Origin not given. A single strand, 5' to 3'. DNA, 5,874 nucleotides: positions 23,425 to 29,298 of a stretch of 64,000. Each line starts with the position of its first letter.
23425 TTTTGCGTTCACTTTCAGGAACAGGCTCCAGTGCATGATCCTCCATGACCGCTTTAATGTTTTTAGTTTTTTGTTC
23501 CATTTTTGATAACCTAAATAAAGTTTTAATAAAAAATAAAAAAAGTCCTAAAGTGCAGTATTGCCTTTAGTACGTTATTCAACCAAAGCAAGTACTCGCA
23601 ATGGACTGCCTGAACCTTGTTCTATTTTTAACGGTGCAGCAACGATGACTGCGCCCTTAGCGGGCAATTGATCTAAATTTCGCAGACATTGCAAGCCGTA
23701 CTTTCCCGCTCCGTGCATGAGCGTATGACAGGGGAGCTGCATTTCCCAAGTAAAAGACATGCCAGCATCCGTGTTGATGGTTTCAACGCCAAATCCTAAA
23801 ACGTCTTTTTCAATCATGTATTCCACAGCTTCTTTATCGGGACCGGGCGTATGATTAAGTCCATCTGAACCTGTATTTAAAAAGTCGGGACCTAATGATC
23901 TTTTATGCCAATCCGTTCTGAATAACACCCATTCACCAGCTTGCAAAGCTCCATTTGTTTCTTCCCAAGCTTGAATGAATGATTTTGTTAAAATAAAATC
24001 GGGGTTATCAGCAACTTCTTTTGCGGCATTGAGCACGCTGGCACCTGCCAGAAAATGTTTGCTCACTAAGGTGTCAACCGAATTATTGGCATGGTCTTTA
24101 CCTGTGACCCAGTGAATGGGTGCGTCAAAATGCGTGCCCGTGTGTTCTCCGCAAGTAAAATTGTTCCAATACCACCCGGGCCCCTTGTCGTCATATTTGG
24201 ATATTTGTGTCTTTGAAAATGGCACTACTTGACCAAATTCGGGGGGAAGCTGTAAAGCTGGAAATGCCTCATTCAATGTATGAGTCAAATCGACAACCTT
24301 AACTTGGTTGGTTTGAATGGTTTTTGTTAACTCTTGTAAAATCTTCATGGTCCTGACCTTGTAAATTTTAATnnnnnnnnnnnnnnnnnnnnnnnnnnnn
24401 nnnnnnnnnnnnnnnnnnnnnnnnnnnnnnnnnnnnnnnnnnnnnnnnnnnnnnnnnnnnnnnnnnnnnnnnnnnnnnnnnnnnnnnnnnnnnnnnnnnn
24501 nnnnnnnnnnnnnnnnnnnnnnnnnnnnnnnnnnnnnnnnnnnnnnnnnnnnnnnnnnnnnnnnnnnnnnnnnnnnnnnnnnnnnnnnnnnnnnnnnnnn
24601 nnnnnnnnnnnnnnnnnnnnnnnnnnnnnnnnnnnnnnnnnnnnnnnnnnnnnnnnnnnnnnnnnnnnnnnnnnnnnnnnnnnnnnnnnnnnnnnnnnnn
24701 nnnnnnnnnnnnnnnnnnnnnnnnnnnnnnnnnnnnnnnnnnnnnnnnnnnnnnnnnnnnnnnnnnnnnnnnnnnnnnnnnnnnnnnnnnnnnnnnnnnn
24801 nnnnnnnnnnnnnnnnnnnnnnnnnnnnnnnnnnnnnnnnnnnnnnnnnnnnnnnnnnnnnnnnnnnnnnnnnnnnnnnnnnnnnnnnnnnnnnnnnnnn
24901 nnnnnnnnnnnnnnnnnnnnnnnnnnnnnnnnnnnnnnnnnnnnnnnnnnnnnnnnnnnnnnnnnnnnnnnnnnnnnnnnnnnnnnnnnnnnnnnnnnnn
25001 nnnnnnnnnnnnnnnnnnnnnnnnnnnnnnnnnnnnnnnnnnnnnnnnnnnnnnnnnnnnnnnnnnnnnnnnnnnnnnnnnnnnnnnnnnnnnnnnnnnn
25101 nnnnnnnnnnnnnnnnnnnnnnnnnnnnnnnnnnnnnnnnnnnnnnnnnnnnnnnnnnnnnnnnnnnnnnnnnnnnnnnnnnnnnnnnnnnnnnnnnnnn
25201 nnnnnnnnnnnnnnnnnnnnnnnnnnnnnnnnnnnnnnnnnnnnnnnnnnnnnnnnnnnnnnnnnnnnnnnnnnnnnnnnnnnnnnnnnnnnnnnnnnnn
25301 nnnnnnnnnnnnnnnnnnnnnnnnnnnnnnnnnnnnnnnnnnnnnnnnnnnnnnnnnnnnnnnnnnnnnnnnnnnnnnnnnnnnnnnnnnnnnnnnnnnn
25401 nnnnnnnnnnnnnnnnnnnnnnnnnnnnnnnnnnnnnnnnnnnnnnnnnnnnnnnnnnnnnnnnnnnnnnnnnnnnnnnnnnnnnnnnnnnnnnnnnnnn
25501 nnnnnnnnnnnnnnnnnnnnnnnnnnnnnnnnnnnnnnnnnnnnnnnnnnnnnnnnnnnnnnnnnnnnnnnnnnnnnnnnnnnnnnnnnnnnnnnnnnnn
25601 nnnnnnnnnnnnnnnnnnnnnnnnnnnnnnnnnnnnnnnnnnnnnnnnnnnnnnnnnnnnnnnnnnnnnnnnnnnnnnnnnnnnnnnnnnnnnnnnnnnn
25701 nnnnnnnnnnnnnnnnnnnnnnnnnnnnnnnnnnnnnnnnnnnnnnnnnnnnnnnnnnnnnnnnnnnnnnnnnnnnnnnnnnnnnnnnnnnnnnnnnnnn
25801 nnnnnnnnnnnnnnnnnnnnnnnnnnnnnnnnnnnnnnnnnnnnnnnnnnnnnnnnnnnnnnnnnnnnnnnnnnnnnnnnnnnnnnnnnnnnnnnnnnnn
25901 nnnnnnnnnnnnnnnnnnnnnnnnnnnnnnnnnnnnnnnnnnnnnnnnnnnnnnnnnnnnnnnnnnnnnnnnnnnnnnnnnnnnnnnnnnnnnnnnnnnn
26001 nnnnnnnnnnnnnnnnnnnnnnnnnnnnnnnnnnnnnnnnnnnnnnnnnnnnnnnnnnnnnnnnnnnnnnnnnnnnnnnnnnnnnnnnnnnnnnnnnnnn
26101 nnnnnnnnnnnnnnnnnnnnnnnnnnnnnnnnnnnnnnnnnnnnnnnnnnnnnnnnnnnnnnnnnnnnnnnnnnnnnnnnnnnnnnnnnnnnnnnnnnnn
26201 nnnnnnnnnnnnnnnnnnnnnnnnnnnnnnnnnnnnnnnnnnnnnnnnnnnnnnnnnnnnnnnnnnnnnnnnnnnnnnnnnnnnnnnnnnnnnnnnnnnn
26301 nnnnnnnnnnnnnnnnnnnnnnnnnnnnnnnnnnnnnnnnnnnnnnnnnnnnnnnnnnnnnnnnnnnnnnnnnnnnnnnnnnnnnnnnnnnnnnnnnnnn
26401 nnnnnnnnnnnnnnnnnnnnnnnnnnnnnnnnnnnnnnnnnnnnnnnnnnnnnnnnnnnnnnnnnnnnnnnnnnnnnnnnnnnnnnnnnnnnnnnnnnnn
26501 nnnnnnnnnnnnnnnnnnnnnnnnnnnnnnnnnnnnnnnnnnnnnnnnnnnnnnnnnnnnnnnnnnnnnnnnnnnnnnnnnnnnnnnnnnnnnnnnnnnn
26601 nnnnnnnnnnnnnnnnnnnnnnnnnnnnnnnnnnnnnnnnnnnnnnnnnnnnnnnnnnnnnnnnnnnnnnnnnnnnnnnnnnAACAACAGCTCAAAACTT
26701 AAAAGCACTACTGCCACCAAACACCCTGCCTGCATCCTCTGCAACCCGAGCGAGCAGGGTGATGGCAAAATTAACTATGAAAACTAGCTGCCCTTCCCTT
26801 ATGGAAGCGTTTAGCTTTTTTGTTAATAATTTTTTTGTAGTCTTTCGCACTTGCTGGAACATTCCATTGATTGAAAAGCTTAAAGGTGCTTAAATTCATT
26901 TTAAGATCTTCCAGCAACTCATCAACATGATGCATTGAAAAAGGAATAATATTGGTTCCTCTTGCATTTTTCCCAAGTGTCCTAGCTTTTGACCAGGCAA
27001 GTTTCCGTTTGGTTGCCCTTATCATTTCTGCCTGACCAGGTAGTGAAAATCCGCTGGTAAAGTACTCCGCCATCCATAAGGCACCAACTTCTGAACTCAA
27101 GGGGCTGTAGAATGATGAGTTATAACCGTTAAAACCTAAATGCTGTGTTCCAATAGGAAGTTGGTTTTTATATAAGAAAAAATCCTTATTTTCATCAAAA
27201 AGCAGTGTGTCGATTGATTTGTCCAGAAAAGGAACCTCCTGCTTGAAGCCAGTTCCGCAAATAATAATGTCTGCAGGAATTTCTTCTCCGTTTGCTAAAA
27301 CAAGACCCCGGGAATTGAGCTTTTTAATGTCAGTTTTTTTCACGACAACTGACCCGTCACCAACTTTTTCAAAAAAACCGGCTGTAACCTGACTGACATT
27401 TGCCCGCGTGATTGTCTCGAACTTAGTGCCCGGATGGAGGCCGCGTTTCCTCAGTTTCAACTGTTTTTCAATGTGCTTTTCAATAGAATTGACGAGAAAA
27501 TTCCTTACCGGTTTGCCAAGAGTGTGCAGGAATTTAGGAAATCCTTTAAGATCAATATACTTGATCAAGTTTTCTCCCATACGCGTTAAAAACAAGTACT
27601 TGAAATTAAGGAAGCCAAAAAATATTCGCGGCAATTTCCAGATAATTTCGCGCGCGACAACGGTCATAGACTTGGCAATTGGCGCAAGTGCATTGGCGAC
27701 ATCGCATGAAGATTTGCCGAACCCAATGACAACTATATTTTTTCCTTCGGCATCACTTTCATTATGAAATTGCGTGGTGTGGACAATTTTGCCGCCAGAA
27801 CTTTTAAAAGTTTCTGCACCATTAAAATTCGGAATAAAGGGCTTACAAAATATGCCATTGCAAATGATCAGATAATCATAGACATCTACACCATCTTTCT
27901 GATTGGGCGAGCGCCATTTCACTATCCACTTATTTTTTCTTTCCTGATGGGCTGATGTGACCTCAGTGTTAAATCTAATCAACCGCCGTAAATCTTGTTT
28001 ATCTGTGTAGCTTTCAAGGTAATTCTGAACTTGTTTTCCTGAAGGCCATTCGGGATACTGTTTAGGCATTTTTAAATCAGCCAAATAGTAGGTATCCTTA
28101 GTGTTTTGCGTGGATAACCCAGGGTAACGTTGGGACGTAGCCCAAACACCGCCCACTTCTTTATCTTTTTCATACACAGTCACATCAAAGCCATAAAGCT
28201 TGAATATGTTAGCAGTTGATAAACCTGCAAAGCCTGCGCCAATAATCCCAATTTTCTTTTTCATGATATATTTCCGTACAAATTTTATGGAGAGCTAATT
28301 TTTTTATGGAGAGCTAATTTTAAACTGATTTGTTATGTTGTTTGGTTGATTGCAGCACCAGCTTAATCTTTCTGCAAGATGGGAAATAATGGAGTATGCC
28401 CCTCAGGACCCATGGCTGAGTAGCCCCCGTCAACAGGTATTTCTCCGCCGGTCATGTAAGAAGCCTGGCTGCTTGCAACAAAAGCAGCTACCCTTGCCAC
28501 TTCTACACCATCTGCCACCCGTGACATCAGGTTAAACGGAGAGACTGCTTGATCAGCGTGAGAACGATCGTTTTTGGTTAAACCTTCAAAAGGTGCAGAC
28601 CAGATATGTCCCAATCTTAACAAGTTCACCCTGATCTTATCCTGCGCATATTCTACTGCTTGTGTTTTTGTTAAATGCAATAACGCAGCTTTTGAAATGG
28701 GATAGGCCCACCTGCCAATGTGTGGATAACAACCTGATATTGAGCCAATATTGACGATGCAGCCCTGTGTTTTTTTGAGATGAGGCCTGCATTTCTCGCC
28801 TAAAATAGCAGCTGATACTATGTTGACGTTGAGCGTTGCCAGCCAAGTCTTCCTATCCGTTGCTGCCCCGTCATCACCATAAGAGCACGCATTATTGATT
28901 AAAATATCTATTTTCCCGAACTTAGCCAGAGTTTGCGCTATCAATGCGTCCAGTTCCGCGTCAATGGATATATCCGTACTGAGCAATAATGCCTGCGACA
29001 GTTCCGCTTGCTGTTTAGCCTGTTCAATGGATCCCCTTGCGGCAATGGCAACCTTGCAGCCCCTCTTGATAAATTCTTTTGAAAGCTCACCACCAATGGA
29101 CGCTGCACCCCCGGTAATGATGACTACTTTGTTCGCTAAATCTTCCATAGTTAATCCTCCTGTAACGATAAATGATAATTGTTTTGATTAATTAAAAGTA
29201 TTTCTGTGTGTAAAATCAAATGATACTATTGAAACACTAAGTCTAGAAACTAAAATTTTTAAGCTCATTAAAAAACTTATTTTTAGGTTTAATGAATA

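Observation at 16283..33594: Aryl-CoA/gentisate-type catabolic cluster with no CoA ligase and no regulator: predicted arylglyoxylate (isatinate-like) route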

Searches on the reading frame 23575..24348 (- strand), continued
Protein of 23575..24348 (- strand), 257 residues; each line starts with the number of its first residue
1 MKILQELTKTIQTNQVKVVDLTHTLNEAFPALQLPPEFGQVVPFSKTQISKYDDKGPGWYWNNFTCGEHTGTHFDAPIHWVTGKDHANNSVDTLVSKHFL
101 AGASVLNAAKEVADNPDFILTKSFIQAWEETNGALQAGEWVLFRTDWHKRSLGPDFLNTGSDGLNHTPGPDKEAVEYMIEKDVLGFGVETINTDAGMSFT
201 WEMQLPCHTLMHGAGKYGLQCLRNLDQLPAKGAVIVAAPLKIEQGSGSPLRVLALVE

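Call 31: find_encoding_contigs(protein=P0192, flank=10000, max_places=1)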
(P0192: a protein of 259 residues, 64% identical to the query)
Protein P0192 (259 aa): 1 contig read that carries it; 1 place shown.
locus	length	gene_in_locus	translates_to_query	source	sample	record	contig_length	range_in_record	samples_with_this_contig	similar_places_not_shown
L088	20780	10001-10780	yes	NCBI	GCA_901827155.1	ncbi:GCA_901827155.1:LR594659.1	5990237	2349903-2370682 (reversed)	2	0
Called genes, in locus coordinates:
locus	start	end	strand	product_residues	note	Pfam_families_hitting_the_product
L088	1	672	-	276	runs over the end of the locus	PF00196:GerE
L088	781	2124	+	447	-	PF16868:NMT1_3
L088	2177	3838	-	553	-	PF00005:ABC_tran, PF02463:SMC_N (faint), PF13304:AAA_21 (faint), PF12848:ABC_tran_Xtn, PF00005:ABC_tran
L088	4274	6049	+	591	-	PF00270:DEAD, PF04851:ResIII (faint), PF00271:Helicase_C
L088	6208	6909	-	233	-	PF00027:cNMP_binding, PF13545:HTH_Crp_2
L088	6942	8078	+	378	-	PF00266:Aminotran_5, PF22580:KYNU_C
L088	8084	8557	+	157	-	-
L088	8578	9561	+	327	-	PF03401:TctC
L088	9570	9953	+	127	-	PF01042:Ribonuc_L-PSP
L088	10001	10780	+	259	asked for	PF04199:Cyclase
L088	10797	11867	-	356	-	PF00005:ABC_tran, PF13304:AAA_21 (faint), PF17912:OB_MalK, PF08402:TOBE_2, PF03459:TOBE (weak)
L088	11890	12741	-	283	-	PF00528:BPD_transp_1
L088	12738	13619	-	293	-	PF00528:BPD_transp_1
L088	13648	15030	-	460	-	PF01547:SBP_bac_1, PF13416:SBP_bac_8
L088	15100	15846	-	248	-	PF00392:GntR, PF07729:FCD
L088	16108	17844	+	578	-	PF00920:ILVD_EDD_N, PF24877:ILV_EDD_C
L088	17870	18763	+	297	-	PF05035:DGOK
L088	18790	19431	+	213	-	PF01081:Aldolase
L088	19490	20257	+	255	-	PF00596:Aldolase_II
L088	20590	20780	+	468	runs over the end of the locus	PF14496:NEL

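Call 40: find_encoding_contigs(protein=P0202, flank=10000, max_places=1)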
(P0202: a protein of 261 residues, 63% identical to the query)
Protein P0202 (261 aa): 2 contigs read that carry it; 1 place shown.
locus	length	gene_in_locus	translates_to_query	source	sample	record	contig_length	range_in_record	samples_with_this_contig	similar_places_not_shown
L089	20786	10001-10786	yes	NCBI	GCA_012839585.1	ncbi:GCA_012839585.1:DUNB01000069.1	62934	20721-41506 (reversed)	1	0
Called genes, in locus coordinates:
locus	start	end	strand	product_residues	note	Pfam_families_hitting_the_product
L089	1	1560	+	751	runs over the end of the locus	PF02775:TPP_enzyme_C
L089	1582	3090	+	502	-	PF01558:POR, PF20169:DUF6537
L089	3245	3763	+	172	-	PF01047:MarR, PF12802:MarR_2, PF13601:HTH_34 (faint), PF13463:HTH_27 (faint)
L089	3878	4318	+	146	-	PF13279:4HBT_2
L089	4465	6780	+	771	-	PF01494:FAD_binding_3 (faint), PF00724:Oxidored_FMN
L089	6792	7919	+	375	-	PF02311:AraC_binding (faint), PF12973:Cupin_7 (faint), PF07883:Cupin_2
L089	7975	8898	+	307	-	PF01557:FAA_hydrolase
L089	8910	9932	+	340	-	PF00795:CN_hydrolase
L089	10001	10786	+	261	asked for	PF04199:Cyclase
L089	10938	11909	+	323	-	PF00970:FAD_binding_6 (faint), PF22290:DmmA-like_N, PF00175:NAD_binding_1, PF00111:Fer2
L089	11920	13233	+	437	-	PF00355:Rieske, PF00848:Ring_hydroxyl_A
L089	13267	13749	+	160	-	PF13577:SnoaL_4 (weak), PF00866:Ring_hydroxyl_B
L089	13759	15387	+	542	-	PF00501:AMP-binding, PF13193:AMP-binding_C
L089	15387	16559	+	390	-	PF00108:Thiolase_N (weak), PF22691:Thiolase_C_1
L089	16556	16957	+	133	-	PF12172:zf-ChsH2, PF01796:OB_ChsH2_C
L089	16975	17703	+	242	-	PF00106:adh_short, PF01370:Epimerase, PF08659:KR, PF13561:adh_short_C2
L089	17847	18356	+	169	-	PF04290:DctQ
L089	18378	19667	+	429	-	PF06808:DctM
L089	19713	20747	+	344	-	PF03480:DctP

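Call 70: find_related_loci(query=A1, collection=metagenome_contigs, flank=10000)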
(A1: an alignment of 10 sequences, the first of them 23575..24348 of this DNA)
Query A1 (257 aa) in metagenome_contigs; peptide patterns used: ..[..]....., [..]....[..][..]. (x = any residue, [..] = any of these).
600 stretches matched a pattern (row limit reached: there are more); 560 encode a relative of the query (tblastn E <= 1e-3); the best 80 are kept; 80 distinct loci.
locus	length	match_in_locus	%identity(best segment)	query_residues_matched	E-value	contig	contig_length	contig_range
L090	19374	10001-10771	63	1-257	6e-119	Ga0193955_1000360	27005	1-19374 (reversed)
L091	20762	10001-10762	64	4-257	1e-112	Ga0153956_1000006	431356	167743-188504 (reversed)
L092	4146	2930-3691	65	4-256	3e-113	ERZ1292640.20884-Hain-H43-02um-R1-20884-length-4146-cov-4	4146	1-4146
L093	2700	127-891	64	4-257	8e-116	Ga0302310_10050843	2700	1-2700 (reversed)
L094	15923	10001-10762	64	4-256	3e-111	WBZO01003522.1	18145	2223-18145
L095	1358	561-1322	64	4-256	3e-119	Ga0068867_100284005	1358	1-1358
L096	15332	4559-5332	63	1-257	3e-110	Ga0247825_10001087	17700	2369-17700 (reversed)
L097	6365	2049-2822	63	1-257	3e-110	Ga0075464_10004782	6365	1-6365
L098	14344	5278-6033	64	1-251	1e-109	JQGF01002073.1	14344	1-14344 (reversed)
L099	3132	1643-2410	62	2-256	2e-111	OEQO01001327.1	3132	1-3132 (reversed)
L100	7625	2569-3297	65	15-256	4e-107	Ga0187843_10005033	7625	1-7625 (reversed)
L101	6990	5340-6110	61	3-256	2e-106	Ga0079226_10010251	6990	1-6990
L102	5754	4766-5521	63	4-256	6e-106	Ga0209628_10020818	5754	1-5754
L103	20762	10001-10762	63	4-256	4e-106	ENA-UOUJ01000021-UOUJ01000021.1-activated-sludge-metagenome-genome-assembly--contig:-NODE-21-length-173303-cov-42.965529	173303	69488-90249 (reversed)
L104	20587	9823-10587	61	4-257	6e-106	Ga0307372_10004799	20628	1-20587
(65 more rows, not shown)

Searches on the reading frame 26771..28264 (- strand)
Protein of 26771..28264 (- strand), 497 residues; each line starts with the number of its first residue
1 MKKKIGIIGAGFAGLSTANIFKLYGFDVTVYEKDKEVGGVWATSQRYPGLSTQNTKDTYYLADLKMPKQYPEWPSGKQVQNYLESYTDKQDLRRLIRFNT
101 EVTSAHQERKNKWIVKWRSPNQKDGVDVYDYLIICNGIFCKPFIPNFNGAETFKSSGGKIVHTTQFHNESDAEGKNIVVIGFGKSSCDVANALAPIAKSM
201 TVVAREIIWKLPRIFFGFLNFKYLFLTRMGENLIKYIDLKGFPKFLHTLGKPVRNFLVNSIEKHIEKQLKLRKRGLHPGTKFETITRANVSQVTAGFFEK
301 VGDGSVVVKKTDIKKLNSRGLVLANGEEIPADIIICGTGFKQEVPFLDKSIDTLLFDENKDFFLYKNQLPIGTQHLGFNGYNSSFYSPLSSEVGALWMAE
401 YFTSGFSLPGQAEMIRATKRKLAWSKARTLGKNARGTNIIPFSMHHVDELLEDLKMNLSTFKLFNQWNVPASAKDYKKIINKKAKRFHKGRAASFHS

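Call 3: search_protein_families(library=pfam, proteins=[window:26771-28264:-])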
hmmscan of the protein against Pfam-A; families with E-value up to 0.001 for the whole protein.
window:26771-28264:- (497 aa): 10 families
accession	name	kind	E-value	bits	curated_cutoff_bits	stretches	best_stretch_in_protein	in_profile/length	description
PF00743.25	FMO-like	-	1.1e-40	140.1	22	1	2-423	1-413/532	Flavin-binding monooxygenase-like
PF13738.12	Pyr_redox_3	-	1.2e-16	61.3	30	1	7-209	2-199/305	Pyridine nucleotide-disulphide oxidoreductase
PF07992.20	Pyr_redox_2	-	3.4e-16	60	26.1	1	4-205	2-173/291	Pyridine nucleotide-disulphide oxidoreductase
PF01266.30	DAO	-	1.8e-10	41.4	27.9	1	5-55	2-50/353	FAD dependent oxidoreductase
PF13450.12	NAD_binding_8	-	1.7e-08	35.1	21.9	1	7-49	1-42/68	NAD(P)-binding Rossmann-like domain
PF00070.33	Pyr_redox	-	1.7e-07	32.1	22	0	176-206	1-31/82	Pyridine nucleotide-disulphide oxidoreductase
PF13434.12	Lys_Orn_oxgnase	-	3.1e-06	27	21.3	1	90-196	106-210/339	L-lysine 6-monooxygenase/L-ornithine 5-monooxygenase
PF13454.12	NAD_binding_9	-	0.0001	22.7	21.8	0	7-80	2-78/155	FAD-NAD(P)-binding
PF01494.25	FAD_binding_3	-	0.00026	20.8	22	0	5-35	4-34/349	FAD binding domain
PF02826.25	2-Hacid_dh_C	-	0.00054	19.8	25.1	0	2-35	36-69/178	D-isomer specific 2-hydroxyacid dehydrogenase, NAD binding domain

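Call 5: search_protein_families(library=ncbifam, proteins=[window:26771-28264:-])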
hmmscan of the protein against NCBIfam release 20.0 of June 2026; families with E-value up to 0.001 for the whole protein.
window:26771-28264:- (497 aa): 45 families (the best 25 are shown)
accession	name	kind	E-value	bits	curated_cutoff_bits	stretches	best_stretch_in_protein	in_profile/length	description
NF058570.1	trimeth_mono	equivalog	1.4e-26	93.6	675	2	65-205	86-226/443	trimethylamine monooxygenase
NF040505.1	ArsO_flavin_mono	equivalog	3.2e-22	79.5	425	1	6-205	4-191/346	ArsO family NAD(P)H-dependent flavin-containing monooxygenase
NF009409.0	PRK12770.1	subfamily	6e-11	42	343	1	2-40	18-56/360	putative glutamate synthase subunit beta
NF045818.1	Neo-PentlctneDsynPtlE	equivalog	2.5e-10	39.1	1100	1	5-205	51-257/587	neopentalenolactone/pentalenolactone D synthase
TIGR04046.1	MSMEG_0569_nitr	hypoth_equivalog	1e-09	37.9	498.35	1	6-195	4-182/400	MSMEG_0569 family flavin-dependent oxidoreductase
NF009410.0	PRK12771.1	subfamily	1.2e-08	34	516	1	3-40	139-176/566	NAD(P)-binding protein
NF045599.1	bili_reduct_long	exception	1.9e-08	33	750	1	2-45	381-424/641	bilirubin reductase, long form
NF005560.0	PRK07233.1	equivalog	3e-08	32.9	252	1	4-46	2-44/435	hypothetical protein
NF007123.0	PRK09564.1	equivalog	3.3e-08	32.7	458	0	96-206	71-181/444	CoA-disulfide reductase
TIGR03385.1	CoA_CoA_reduc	equivalog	2.6e-07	29.8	578.8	0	84-205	63-180/439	CoA-disulfide reductase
NF041087.1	bile_acid_BaiCD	equivalog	3.4e-07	28.8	825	1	2-47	380-425/642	bile acid Fe-S flavoenzyme BaiCD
TIGR01317.1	GOGAT_sm_gam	subfamily_domain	4.8e-07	29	447.7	1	3-40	144-181/485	glutamate synthase small subunit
NF010590.0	PRK13984.1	equivalog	7.1e-07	27.7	946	1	2-41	288-327/611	putative oxidoreductase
TIGR03197.1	MnmC_Cterm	equivalog_domain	1.3e-06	27.8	174.2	1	5-38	2-35/400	FAD-dependent 5-carboxymethylaminomethyl-2-thiouridine(34) oxidoreductase MnmC1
NF058655.1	CrtID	equivalog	1.9e-06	27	640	1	6-41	2-37/478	bifunctional phytoene desaturase/3,4-desaturase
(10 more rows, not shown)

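Call 46: search_solved_structures(query=window:26771-28264:-, max_evalue=1e-10)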
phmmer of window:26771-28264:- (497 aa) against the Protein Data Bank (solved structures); distinct sequences matched with E-value up to 1e-10: 58.
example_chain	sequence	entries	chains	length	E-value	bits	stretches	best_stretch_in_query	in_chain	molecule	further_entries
6se3_D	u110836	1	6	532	3.2e-31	111.4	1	1-230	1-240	Ancestral Flavin-containing monooxygenase (FMO) 3-6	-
7al4_D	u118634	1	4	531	1.9e-27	99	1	1-233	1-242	Ancestral Flavin-containing monooxygenase 1 (mammalian)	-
6sem_B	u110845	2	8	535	2e-27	99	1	1-416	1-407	Ancestral Flavin-containing monooxygenase (FMO) 2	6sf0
6sek_A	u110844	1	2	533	1.7e-26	95.9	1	2-418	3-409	Ancestral Flavin-containing monooxygenase 5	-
8z17_A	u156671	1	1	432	2.1e-26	95.6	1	5-218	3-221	Flavin-dependent monooxygenase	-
8odw_A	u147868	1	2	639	2.4e-26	95.4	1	2-412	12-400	Polyketide synthase modules-related protein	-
8z12_A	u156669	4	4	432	3e-26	95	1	5-218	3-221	Flavin-dependent monooxygenase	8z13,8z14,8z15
8z16_A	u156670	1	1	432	5.1e-26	94.3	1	5-218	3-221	Flavin-dependent monooxygenase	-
6wpu_A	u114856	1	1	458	6.9e-23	84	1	3-218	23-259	Flavin-containing monooxygenase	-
7v51_A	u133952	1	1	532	5.3e-22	81.1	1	7-212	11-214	Putative flavin-binding monooxygenase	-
7v4x_A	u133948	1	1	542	5.8e-22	80.9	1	7-212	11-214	Putative flavin-binding monooxygenase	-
8ytt_A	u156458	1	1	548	5.8e-22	80.9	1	7-212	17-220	Putative flavin-binding monooxygenase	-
7v50_A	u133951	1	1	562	6.3e-22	80.8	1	7-212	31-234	Putative flavin-binding monooxygenase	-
7d4k_A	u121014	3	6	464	8.4e-22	80.4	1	4-203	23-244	Flavin-containing monooxygenase FMO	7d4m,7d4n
6a37_A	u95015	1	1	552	8.6e-22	80.3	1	7-212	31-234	Putative flavin-binding monooxygenase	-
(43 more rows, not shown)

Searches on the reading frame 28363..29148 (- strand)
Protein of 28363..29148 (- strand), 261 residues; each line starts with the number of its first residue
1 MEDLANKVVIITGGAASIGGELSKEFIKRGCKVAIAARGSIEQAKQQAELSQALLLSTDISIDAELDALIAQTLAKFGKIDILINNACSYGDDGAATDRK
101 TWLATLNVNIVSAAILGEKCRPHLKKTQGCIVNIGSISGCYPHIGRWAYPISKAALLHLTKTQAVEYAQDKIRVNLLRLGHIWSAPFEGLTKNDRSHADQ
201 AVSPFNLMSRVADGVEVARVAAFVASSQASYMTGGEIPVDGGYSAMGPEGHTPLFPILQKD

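Call 3: search_protein_families(library=pfam, proteins=[window:28363-29148:-])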
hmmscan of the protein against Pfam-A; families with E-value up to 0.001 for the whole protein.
window:28363-29148:- (261 aa): 4 families
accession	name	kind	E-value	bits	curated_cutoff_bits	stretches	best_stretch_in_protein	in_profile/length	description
PF13561.12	adh_short_C2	-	2e-43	149.1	27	1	14-244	1-236/236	Enoyl-(Acyl carrier protein) reductase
PF00106.31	adh_short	-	1.4e-37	129.5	26.6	1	7-183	1-183/195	short chain dehydrogenase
PF08659.16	KR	-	3e-06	27.7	22.6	1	9-152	3-152/180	KR domain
PF01370.27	Epimerase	-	7.4e-05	22.7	20.9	1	9-183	1-173/240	NAD dependent epimerase/dehydratase family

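Call 5: search_protein_families(library=ncbifam, proteins=[window:28363-29148:-])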
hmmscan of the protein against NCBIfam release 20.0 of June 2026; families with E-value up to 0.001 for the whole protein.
window:28363-29148:- (261 aa): 226 families (the best 25 are shown)
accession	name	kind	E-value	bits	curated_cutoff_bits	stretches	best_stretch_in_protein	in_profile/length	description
NF006121.0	PRK08265.1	subfamily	6.9e-83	278.2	294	1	1-258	2-260/263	short chain dehydrogenase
NF005559.1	PRK07231.1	subfamily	3.4e-47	161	215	1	4-244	2-248/249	glucose 1-dehydrogenase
NF052558.1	MBtsdlDhBudC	equivalog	1.5e-46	159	270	1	5-246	2-244/250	meso-2,3-butanediol dehydrogenase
NF004791.0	PRK06138.1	equivalog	4.9e-43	147.3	312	1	3-245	2-251/252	SDR family oxidoreductase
NF005893.0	PRK07856.1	equivalog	2.3e-42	145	255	1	3-242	6-240/255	SDR family oxidoreductase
NF009466.0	PRK12826.1-2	subfamily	2.8e-40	138.3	222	1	6-244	3-245/248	3-oxoacyl-ACP reductase FabG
NF005067.0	PRK06484.1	equivalog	4.7e-39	134.3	713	1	6-251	9-259/524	short chain dehydrogenase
NF005909.0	PRK07890.1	subfamily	5.6e-39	134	258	1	4-242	5-256/260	short chain dehydrogenase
NF004198.0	PRK05653.1-3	equivalog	8.4e-39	133.5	296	1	2-243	3-246/248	3-oxoacyl-ACP reductase FabG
NF005681.0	PRK07478.1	subfamily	1.1e-38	133.1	267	1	1-245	1-251/254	SDR family oxidoreductase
NF004818.0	PRK06172.1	equivalog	1.7e-38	132.4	336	1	2-245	3-252/253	SDR family oxidoreductase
NF006384.0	PRK08628.1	equivalog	2e-38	132.1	307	1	4-244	5-251/258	SDR family oxidoreductase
TIGR01830.1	3oxo_ACP_reduc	equivalog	2e-37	129.2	297.75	1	9-242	1-237/239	3-oxoacyl-[acyl-carrier-protein] reductase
NF006693.0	PRK09242.1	equivalog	4.6e-37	127.6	328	1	4-247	8-257/258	SDR family oxidoreductase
NF052481.1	FucosDh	equivalog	4e-36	124.7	300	1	4-245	5-252/257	L-fucose dehydrogenase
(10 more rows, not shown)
